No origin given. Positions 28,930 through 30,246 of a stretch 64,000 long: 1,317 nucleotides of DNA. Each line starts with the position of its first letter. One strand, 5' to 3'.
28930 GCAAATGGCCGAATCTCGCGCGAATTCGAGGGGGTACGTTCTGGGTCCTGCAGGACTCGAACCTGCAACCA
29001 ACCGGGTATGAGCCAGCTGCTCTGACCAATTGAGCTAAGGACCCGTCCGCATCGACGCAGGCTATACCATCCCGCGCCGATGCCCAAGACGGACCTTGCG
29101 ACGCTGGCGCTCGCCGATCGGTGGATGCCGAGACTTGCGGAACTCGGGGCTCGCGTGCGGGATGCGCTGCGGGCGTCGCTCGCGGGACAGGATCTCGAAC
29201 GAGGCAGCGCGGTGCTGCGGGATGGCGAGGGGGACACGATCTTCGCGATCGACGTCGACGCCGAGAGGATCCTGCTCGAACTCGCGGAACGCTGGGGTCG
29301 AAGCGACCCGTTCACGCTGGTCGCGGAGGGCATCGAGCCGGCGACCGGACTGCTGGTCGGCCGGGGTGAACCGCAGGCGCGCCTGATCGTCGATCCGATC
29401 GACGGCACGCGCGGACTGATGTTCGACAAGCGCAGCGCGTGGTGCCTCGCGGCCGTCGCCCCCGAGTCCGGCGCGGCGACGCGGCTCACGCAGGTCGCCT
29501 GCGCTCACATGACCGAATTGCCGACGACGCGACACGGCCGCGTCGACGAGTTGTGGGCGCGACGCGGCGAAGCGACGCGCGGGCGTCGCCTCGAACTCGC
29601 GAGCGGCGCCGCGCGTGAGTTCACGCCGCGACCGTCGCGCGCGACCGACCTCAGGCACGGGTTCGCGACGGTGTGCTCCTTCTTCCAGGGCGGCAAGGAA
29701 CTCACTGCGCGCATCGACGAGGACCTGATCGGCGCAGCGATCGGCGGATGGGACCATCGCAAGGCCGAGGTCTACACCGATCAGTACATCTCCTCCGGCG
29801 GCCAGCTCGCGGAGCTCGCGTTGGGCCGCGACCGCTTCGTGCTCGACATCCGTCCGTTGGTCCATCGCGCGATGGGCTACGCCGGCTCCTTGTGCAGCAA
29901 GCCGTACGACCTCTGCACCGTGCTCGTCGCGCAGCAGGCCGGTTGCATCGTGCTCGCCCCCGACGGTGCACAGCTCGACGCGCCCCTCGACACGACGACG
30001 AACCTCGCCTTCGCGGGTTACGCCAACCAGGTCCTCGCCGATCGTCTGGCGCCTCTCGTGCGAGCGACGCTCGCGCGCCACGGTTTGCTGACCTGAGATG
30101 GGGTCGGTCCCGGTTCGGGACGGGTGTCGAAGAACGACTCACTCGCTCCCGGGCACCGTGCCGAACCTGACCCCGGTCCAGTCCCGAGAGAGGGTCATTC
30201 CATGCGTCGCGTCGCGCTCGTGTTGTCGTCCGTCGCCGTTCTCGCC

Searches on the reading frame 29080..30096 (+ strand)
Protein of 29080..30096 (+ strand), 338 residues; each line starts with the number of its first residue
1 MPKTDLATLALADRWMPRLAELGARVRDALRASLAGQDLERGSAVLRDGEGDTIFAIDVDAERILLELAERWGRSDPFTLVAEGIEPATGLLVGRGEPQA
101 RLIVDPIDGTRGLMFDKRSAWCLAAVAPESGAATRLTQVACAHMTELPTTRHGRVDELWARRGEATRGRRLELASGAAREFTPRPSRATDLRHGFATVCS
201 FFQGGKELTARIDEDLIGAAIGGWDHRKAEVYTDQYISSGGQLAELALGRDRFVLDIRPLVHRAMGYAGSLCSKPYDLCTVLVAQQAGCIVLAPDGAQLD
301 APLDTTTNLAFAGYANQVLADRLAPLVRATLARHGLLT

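Call 35: search_protein_families(library=pfam, proteins=[window:29080-30096:+], max_evalue=0.01)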
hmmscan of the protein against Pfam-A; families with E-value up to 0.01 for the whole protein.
window:29080-30096:+ (338 aa): 1 family
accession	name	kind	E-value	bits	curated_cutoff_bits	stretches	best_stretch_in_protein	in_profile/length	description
PF00459.30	Inositol_P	-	0.00018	21.6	27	1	22-112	16-97/271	Inositol monophosphatase family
